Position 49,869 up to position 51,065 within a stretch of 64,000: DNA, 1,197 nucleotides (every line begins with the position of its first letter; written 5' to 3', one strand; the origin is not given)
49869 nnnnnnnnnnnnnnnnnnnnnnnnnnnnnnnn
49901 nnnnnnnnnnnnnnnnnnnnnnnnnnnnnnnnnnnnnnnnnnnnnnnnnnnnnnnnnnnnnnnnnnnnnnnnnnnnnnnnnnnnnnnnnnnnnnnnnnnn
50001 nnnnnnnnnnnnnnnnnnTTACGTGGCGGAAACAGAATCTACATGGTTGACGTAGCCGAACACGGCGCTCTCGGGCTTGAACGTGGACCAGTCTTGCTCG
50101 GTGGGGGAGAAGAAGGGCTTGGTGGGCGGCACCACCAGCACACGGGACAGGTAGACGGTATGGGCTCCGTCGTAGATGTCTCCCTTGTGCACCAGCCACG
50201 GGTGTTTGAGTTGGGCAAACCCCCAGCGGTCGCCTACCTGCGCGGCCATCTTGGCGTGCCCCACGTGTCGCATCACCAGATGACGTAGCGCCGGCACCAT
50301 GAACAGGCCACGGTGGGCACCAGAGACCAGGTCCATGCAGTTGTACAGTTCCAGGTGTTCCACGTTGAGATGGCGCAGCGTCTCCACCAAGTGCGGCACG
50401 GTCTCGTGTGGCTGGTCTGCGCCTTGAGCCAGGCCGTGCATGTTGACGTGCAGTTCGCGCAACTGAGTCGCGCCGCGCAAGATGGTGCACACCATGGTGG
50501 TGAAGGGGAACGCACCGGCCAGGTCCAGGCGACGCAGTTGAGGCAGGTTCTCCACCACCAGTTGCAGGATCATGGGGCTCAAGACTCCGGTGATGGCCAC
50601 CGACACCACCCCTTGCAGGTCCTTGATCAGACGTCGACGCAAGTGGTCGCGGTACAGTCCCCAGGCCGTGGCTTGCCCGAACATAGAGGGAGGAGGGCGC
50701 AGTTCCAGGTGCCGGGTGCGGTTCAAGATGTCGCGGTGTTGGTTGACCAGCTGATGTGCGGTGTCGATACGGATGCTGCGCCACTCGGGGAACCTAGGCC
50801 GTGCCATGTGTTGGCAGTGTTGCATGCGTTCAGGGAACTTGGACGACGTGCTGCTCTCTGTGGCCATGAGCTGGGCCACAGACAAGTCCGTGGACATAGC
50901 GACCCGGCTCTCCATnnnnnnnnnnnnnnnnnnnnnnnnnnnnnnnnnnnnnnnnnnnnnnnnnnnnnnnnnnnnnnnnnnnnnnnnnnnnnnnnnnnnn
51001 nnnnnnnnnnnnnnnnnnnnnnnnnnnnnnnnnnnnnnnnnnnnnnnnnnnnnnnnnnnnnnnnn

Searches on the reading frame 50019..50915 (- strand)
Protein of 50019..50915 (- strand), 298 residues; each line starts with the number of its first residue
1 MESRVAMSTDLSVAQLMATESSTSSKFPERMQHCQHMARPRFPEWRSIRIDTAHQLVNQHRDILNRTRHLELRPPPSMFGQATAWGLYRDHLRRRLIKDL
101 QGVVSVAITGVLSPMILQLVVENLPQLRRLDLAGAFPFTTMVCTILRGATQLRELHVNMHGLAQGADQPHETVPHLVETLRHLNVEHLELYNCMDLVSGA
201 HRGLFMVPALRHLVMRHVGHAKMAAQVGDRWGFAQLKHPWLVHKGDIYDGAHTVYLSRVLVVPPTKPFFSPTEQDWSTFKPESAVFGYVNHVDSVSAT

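Call 7: search_protein_families(library=pfam, proteins=[window:50019-50915:-], max_evalue=0.01)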
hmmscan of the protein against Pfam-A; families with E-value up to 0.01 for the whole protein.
window:50019-50915:- (298 aa): 0 families

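Call 89: predict_structure(protein=window:50019-50915:-)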
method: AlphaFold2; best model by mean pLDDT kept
length: 298 residues; sequences in the alignment: 1
mean_pLDDT: 39.0   pTM: 0.26
mean pLDDT of the five models: 39.0, 35.8, 31.6, 30.0, 29.5
residues with pLDDT >= 90: 0; 70-90: 0; 50-70: 30; < 50: 268
segments of 3 or more residues with pLDDT < 50: 1-59, 61-82, 105-119, 122-150, 158-165, 167-169, 171-174, 176-298
pLDDT, mean of each block of 10 residues (from residue 1): 31 36 40 33 33 43 42 45 51 53 46 45 47 38 43 49 47 47 38 33 34 37 32 29 29 29 34 39 34 29
secondary structure, 60 per line:
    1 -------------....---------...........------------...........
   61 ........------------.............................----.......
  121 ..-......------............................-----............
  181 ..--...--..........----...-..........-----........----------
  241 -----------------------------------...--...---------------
elements in order: H14-17 H27-37 H50-68 H81-109 H114-122 H124-129 H136-163 H169-182 H190-199 H208-217 H223-230
